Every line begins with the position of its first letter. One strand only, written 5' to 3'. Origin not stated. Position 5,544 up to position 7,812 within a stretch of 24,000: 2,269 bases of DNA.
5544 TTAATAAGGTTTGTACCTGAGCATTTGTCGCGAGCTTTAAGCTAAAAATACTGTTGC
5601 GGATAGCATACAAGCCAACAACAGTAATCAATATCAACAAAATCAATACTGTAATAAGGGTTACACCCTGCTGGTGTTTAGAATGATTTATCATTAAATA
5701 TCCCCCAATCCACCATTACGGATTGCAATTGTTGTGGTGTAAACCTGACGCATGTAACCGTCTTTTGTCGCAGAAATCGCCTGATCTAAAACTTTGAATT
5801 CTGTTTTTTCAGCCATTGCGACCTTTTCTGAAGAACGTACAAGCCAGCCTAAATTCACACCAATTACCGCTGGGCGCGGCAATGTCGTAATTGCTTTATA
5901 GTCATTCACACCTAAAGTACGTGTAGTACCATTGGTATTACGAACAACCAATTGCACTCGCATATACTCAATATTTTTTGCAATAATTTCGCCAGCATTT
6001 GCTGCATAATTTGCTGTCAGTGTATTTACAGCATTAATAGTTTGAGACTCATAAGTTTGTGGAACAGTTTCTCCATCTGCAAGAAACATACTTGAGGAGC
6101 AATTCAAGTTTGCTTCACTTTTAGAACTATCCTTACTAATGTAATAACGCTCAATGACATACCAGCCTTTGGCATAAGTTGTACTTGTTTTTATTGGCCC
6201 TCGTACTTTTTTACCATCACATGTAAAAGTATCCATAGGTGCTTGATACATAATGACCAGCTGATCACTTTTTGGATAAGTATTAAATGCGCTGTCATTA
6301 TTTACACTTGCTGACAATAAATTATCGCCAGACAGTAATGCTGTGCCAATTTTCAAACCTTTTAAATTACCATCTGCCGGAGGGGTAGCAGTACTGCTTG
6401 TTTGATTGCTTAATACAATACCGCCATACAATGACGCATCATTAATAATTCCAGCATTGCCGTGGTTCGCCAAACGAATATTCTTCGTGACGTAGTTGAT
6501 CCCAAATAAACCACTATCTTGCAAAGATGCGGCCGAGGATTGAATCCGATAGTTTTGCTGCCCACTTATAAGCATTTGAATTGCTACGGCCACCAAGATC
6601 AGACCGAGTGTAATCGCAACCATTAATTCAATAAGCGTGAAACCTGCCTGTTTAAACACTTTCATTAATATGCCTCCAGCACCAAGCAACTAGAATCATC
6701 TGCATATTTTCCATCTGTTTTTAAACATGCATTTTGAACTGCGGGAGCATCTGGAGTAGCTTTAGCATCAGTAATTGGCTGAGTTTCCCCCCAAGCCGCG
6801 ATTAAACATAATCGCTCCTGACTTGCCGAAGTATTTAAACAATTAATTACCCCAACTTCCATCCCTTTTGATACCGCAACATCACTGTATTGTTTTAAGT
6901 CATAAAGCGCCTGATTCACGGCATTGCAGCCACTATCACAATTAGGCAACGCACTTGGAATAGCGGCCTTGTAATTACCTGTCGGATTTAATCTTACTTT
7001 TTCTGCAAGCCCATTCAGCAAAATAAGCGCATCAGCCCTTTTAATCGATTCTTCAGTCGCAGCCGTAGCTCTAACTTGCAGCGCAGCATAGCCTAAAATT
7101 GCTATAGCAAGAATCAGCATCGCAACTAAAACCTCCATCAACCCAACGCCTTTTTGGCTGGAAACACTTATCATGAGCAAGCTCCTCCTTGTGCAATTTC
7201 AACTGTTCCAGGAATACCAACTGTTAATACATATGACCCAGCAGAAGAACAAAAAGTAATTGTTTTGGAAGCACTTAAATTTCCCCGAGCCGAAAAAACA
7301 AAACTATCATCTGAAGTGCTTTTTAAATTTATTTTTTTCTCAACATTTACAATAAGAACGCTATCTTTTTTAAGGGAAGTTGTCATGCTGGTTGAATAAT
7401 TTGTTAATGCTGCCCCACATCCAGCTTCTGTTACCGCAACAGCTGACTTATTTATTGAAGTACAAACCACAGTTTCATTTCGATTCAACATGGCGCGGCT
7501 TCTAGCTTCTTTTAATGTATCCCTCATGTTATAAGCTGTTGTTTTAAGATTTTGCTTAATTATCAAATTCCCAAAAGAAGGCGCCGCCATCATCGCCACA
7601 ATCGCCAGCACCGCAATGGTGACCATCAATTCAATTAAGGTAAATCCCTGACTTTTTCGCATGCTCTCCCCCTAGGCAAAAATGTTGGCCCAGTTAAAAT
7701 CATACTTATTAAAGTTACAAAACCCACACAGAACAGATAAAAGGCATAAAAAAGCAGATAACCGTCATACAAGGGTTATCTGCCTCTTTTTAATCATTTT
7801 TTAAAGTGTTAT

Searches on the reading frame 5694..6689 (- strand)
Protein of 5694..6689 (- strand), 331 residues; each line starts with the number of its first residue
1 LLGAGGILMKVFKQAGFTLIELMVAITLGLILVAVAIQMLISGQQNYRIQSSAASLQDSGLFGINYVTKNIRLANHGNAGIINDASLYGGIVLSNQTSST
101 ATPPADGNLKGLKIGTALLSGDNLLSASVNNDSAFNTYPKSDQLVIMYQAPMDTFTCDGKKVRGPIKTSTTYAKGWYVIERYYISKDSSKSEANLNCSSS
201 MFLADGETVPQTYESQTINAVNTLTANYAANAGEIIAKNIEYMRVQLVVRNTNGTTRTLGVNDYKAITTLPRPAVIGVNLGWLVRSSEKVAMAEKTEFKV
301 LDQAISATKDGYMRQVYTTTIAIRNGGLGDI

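Call 65: search_protein_families(library=pfam, proteins=[window:5694-6689:-], max_evalue=0.0001)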
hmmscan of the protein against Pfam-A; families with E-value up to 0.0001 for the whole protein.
window:5694-6689:- (331 aa): 2 families
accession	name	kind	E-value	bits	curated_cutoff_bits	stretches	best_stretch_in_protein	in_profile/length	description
PF16074.10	PilW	-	3.3e-11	43.7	26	1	182-325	2-124/124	Type IV Pilus-assembly protein W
PF07963.17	N_methyl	-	7.3e-08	32.1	21.2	1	13-37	3-27/27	Prokaryotic N-terminal methylation motif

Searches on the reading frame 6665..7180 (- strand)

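Call 65: search_protein_families(library=pfam, proteins=[window:6665-7180:-], max_evalue=0.0001)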
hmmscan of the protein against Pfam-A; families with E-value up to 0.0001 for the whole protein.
window:6665-7180:- (171 aa): 2 families
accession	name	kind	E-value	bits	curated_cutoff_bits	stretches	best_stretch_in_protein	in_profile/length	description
PF22150.1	Tt1218-like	-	9.7e-09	35.6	27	1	33-74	1-44/76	Type IV pilin Tt1218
PF07963.17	N_methyl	-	1.7e-05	24.6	21.2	1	7-30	2-25/27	Prokaryotic N-terminal methylation motif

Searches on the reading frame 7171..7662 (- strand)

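Call 65: search_protein_families(library=pfam, proteins=[window:7171-7662:-], max_evalue=0.0001)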
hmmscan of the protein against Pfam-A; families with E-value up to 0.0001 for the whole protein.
window:7171-7662:- (163 aa): 2 families
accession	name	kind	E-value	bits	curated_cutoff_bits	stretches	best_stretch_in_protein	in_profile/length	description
PF07963.17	N_methyl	-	2.8e-10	39.7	21.2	1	1-27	1-27/27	Prokaryotic N-terminal methylation motif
PF12019.13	GspH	-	3.6e-05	24.6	21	1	46-148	5-104/108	Type II transport protein GspH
